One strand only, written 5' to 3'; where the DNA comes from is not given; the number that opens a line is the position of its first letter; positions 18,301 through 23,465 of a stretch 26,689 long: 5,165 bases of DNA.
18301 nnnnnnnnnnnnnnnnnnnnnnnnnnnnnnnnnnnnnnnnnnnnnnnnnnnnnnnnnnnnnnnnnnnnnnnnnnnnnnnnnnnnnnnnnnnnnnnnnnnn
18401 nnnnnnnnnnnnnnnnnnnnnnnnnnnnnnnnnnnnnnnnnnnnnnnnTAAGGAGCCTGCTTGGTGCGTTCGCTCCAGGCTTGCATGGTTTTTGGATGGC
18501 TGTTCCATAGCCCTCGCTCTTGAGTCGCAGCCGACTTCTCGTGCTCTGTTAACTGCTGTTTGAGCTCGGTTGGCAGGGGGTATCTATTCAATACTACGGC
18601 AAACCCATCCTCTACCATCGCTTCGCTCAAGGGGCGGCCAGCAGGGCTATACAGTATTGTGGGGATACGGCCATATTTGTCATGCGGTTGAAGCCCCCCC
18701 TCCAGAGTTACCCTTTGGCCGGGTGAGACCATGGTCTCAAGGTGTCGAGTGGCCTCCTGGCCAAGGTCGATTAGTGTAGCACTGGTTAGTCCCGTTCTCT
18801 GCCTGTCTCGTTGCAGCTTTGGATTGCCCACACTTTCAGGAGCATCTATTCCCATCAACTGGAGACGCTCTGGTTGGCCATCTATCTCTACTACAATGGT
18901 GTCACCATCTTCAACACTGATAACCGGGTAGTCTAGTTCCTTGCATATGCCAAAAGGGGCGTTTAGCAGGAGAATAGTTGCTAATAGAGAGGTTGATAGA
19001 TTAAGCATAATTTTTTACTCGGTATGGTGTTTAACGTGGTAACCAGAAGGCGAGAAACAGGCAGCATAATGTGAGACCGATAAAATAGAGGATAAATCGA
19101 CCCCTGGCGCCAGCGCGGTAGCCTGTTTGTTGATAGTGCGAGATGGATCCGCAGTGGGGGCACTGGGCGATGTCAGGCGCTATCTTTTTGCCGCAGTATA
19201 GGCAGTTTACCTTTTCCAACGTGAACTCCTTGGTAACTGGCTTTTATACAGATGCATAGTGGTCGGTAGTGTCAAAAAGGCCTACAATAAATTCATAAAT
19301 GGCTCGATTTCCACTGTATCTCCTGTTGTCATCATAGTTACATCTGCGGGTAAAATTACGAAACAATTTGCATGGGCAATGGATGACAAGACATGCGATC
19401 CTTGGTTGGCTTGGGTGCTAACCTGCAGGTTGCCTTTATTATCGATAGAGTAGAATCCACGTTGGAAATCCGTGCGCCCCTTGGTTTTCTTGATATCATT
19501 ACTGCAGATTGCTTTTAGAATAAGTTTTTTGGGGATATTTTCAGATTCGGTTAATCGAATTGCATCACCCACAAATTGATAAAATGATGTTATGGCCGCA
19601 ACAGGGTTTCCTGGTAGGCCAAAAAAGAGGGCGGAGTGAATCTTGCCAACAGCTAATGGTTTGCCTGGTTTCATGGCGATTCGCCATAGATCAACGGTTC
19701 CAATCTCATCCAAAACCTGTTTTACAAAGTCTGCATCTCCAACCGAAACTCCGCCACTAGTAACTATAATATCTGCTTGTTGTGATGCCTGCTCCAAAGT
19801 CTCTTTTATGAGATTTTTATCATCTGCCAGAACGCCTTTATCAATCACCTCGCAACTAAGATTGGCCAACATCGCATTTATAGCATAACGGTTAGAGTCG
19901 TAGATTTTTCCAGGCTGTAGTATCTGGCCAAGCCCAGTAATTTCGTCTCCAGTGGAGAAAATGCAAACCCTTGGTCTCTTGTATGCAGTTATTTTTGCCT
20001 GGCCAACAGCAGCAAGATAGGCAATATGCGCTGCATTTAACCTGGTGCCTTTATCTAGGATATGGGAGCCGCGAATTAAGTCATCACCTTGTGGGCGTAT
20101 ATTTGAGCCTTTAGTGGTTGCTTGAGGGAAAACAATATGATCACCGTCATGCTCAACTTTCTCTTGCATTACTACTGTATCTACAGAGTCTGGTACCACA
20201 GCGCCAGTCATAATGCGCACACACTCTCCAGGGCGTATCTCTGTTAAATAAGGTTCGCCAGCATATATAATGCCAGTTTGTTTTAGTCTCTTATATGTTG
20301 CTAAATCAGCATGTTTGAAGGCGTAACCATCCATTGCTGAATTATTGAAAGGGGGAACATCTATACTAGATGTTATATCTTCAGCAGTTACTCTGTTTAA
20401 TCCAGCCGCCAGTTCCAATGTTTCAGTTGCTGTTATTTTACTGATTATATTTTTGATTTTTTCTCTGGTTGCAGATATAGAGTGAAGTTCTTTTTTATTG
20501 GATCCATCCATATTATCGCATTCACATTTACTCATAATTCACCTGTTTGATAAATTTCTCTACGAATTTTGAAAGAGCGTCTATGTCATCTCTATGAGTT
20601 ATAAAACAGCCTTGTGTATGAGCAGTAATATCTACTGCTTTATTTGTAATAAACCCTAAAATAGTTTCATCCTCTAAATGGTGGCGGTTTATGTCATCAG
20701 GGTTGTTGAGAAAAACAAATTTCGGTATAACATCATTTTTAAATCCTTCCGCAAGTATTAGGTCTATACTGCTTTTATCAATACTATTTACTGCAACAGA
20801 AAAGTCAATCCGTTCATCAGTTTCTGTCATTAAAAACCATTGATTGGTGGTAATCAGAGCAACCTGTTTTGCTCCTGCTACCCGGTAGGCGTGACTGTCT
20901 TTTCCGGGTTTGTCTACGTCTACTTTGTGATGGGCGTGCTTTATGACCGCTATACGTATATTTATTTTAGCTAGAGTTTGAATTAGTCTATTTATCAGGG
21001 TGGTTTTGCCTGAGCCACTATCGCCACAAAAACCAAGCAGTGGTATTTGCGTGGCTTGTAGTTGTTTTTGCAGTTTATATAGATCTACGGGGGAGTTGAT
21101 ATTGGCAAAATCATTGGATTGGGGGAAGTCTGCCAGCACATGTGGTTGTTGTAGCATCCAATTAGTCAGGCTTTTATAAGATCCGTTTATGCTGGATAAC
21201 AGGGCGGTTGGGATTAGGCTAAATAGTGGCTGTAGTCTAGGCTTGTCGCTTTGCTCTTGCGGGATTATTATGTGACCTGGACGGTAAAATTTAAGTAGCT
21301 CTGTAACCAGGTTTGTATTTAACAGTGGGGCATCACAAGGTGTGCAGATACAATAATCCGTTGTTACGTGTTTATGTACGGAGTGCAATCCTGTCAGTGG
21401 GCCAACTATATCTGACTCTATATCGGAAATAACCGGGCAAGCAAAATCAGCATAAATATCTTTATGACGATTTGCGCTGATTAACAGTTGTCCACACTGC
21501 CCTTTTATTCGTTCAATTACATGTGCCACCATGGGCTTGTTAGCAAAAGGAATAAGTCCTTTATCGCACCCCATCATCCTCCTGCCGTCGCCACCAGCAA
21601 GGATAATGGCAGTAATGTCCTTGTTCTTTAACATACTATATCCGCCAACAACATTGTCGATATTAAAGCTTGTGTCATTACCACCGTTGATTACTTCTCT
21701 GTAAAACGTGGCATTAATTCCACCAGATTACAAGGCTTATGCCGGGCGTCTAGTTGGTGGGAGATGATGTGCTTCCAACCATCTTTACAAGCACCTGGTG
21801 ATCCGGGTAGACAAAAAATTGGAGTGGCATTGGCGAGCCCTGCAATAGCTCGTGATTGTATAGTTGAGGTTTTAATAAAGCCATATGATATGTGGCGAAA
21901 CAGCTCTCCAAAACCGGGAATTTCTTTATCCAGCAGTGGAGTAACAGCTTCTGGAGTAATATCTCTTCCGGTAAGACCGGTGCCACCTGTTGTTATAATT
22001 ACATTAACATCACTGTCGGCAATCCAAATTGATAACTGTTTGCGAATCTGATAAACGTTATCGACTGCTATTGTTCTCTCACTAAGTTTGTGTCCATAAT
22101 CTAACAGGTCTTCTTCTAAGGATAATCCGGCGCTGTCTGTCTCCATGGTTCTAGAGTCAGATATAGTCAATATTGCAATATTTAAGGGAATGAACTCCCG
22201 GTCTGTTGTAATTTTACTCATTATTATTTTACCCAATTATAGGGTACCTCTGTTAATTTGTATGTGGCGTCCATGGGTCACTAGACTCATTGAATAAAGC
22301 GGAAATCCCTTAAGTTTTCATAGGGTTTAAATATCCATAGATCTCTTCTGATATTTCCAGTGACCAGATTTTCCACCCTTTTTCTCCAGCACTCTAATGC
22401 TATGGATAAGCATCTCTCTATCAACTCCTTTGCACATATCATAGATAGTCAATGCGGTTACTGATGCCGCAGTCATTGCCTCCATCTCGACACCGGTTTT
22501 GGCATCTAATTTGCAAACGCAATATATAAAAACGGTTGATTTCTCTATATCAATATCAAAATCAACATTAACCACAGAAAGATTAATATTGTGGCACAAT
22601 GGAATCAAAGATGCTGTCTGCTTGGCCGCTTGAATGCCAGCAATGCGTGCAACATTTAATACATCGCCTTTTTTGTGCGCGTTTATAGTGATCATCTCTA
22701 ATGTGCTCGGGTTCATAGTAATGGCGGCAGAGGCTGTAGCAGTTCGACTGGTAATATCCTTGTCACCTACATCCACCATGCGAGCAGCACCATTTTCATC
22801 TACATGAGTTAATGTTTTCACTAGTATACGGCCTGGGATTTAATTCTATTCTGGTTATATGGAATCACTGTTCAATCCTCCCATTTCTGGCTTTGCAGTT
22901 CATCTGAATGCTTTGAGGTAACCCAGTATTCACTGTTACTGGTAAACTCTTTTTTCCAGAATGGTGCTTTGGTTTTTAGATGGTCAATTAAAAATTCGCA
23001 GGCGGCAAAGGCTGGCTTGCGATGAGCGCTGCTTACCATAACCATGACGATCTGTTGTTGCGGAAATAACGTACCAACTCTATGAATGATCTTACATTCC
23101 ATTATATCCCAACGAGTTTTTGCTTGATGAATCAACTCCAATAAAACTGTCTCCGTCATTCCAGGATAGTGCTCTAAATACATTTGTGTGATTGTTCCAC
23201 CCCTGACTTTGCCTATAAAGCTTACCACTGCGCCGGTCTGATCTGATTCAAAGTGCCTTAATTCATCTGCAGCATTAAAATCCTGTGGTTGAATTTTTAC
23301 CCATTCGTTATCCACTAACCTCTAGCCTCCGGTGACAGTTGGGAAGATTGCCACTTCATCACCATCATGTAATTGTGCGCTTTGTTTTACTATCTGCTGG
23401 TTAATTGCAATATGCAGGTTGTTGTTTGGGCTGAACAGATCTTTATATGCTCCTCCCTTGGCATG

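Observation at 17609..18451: Uncharacterised helical tri-heme cytochrome divergent from norCB: candidate NO-binding or electron-donor partner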

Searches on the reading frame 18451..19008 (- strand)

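Call 3: search_protein_families(library=pfam, proteins=[window:18451-19008:-], max_evalue=0.1)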
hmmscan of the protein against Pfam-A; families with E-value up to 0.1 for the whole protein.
window:18451-19008:- (186 aa): 1 family
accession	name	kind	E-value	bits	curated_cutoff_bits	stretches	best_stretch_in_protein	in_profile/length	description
PF00565.23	SNase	-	2.5e-16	60.5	21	1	48-169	1-106/107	Staphylococcal nuclease homologue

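Call 4: search_protein_families(library=ncbifam, proteins=[window:18451-19008:-], max_evalue=0.1)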
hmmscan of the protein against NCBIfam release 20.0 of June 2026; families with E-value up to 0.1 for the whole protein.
window:18451-19008:- (186 aa): 2 families
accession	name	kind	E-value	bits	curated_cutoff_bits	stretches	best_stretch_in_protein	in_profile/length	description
NF047969.1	CaNuclEcnA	equivalog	5.3e-13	49.2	180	1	29-170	9-150/151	calcium-activated nuclease EcnA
NF047694.1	TnucaseNucIStaph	equivalog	1.6e-08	34.3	250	1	29-169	49-175/175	thermonuclease NucI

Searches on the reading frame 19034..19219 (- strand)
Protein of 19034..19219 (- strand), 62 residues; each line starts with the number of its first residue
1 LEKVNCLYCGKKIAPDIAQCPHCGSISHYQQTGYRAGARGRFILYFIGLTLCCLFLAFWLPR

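Call 73: search_protein_families(library=pfam, proteins=[window:19034-19219:-], max_evalue=0.001)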
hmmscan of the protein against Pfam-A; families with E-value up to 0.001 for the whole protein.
window:19034-19219:- (62 aa): 3 families
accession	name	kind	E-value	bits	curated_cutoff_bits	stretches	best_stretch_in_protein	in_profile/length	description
PF13240.11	Zn_Ribbon_1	-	7e-05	22.9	25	1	6-25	2-21/23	zinc-ribbon domain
PF14446.12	Prok-RING_1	-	0.00016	22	29.1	1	2-28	3-31/54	Prokaryotic RING finger family 1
PF13248.11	Zn_ribbon_3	-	0.00036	20.3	27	1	2-24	1-23/26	zinc-ribbon domain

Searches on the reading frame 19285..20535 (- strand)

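Call 73: search_protein_families(library=pfam, proteins=[window:19285-20535:-], max_evalue=0.001)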
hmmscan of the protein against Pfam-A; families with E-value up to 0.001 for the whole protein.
window:19285-20535:- (417 aa): 3 families
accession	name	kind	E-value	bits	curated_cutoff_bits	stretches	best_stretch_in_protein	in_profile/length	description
PF03453.22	MoeA_N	-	3.5e-45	154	30.8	1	21-178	4-160/160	MoeA N-terminal region (domain I and II)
PF00994.29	MoCF_biosynth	-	4.4e-33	114.4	26.6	1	192-325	2-141/144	Probable molybdopterin binding domain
PF03454.20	MoeA_C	-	1.4e-16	60.9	22.1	1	341-413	1-72/72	MoeA C-terminal region (domain IV)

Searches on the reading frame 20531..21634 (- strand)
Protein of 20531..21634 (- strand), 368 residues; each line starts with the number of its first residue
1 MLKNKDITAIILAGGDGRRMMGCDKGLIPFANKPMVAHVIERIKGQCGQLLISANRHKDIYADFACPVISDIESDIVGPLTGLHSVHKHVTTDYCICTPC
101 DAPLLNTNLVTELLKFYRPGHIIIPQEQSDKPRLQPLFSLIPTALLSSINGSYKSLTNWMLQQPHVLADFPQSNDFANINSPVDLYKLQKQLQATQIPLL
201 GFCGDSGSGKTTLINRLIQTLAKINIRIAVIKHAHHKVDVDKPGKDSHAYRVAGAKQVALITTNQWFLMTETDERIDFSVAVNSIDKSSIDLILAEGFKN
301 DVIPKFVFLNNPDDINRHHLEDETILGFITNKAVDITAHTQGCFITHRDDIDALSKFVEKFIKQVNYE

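Call 73: search_protein_families(library=pfam, proteins=[window:20531-21634:-], max_evalue=0.001)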
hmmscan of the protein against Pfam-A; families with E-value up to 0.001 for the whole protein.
window:20531-21634:- (368 aa): 6 families
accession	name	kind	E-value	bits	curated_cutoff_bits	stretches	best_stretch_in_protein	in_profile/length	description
PF03205.20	MobB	-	2.2e-35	121.9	26.6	1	200-330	2-132/133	Molybdopterin guanine dinucleotide synthesis protein B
PF12804.13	NTP_transf_3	-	4.9e-31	108.5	27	1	9-150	1-142/160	MobA-like NTP transferase domain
PF02492.25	cobW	-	0.00024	21.2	20.7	1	200-242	3-44/180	CobW/HypB/UreG, nucleotide-binding domain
PF03193.22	RsgA_GTPase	-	0.00025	21.3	30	1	183-229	95-135/174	RsgA GTPase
PF00485.24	PRK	-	0.00065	20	22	0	200-256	2-57/196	Phosphoribulokinase / Uridine kinase family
PF00483.29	NTP_transferase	-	0.00071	19.7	21.2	0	9-61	2-61/245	Nucleotidyl transferase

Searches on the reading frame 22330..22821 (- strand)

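Call 73: search_protein_families(library=pfam, proteins=[window:22330-22821:-], max_evalue=0.001)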
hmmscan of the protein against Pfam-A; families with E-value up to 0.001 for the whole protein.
window:22330-22821:- (164 aa): 1 family
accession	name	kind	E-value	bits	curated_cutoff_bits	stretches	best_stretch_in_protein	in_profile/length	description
PF01967.27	MoaC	-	1.2e-54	184.4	27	1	15-150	1-136/136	MoaC family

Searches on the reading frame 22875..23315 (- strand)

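Call 73: search_protein_families(library=pfam, proteins=[window:22875-23315:-], max_evalue=0.001)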
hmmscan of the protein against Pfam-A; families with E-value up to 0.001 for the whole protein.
window:22875-23315:- (147 aa): 1 family
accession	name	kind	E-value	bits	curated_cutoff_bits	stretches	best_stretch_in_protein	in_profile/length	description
PF02391.22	MoaE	-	3.7e-33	114.5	23.4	1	9-116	2-114/114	MoaE protein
